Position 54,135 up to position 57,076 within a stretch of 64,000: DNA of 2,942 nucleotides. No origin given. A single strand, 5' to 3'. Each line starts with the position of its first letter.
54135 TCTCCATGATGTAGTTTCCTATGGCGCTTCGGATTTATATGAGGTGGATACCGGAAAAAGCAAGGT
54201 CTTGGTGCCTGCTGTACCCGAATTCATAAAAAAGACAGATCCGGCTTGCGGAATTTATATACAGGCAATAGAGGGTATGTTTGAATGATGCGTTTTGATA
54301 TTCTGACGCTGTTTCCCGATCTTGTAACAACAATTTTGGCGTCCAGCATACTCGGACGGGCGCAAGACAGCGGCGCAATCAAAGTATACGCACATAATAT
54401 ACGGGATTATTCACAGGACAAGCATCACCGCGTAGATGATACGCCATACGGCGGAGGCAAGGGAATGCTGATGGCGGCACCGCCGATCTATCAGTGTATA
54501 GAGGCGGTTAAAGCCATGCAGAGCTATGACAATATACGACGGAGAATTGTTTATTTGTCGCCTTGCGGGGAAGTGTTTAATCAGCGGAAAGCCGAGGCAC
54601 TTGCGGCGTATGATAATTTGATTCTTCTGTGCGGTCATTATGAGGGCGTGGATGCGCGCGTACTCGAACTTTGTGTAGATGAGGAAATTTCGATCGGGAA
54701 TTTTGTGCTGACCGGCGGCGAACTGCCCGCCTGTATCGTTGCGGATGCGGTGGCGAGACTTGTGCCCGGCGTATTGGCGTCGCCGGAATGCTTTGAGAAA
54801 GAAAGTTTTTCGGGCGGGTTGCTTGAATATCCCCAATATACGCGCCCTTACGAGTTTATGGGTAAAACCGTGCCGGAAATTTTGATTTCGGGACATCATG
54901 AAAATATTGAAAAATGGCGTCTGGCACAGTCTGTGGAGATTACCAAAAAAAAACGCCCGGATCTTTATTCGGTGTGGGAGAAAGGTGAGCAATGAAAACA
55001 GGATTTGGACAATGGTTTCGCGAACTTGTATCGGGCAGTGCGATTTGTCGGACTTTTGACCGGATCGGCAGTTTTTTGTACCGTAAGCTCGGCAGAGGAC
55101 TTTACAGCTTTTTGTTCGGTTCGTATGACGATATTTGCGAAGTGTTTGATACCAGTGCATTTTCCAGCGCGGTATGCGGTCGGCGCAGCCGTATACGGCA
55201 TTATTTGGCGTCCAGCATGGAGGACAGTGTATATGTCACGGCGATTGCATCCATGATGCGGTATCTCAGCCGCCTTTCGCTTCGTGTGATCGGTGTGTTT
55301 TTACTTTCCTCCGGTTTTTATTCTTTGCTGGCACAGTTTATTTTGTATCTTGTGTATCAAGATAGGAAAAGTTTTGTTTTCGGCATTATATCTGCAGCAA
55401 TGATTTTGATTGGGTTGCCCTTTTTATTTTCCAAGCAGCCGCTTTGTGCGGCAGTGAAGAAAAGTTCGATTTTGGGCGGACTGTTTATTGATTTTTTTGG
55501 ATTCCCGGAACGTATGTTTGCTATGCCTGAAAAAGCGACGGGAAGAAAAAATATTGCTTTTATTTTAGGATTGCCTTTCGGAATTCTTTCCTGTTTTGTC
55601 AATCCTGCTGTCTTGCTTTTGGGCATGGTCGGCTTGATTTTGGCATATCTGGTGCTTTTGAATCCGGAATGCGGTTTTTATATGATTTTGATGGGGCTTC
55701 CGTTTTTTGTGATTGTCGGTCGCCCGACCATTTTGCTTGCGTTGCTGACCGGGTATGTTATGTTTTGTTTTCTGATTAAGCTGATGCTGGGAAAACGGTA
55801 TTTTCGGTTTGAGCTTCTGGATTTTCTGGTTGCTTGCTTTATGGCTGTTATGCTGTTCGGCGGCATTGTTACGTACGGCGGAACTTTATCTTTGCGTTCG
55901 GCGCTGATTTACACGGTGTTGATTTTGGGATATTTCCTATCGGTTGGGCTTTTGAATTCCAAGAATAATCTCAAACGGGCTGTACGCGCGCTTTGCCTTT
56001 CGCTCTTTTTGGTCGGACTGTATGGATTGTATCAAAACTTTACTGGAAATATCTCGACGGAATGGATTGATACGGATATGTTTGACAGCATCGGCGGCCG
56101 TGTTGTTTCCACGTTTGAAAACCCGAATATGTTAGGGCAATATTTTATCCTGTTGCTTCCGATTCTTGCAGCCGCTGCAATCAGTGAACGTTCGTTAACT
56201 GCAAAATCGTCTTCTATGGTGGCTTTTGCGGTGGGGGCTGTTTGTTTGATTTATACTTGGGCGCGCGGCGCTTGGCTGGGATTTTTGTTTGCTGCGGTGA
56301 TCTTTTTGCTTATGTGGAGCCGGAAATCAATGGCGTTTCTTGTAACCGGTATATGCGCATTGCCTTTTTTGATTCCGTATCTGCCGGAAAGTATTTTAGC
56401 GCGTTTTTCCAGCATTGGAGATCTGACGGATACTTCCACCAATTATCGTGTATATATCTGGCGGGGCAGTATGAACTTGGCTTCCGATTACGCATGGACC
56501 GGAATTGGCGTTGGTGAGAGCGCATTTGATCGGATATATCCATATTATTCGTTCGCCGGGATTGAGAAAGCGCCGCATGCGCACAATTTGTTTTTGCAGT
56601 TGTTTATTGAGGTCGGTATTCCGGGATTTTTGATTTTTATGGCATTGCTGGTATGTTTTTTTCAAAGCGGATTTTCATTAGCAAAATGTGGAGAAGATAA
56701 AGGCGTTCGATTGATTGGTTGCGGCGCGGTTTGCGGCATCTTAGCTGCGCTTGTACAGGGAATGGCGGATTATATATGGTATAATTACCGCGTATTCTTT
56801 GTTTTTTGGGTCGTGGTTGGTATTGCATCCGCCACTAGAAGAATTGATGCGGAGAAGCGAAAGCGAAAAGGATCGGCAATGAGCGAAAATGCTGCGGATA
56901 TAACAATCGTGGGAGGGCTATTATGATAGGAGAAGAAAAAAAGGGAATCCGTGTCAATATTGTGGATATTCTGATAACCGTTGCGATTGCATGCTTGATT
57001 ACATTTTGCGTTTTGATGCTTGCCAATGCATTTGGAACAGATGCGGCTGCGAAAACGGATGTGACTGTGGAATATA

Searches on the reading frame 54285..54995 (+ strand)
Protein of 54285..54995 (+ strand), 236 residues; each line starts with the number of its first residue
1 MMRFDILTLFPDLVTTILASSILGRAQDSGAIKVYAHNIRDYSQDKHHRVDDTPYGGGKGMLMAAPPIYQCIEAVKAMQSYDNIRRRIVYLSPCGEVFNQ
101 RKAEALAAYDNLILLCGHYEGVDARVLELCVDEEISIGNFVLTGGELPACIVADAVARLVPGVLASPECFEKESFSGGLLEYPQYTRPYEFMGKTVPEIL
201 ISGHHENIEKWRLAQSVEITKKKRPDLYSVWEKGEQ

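Call 110: search_protein_families(library=pfam, proteins=[window:54285-54995:+], max_evalue=0.001)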
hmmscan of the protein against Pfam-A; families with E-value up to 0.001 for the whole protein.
window:54285-54995:+ (236 aa): 1 family
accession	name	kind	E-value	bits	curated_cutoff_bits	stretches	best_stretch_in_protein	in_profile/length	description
PF01746.26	tRNA_m1G_MT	-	8.5e-59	199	27.3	1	24-225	2-195/195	tRNA (Guanine-1)-methyltransferase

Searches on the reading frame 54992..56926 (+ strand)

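Call 110: search_protein_families(library=pfam, proteins=[window:54992-56926:+], max_evalue=0.001)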
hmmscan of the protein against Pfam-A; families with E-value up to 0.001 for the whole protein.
window:54992-56926:+ (644 aa): 1 family
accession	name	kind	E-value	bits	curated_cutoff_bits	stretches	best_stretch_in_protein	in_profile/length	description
PF04932.20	Wzy_C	-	8.7e-25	87.7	31.7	1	411-550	2-149/149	O-Antigen ligase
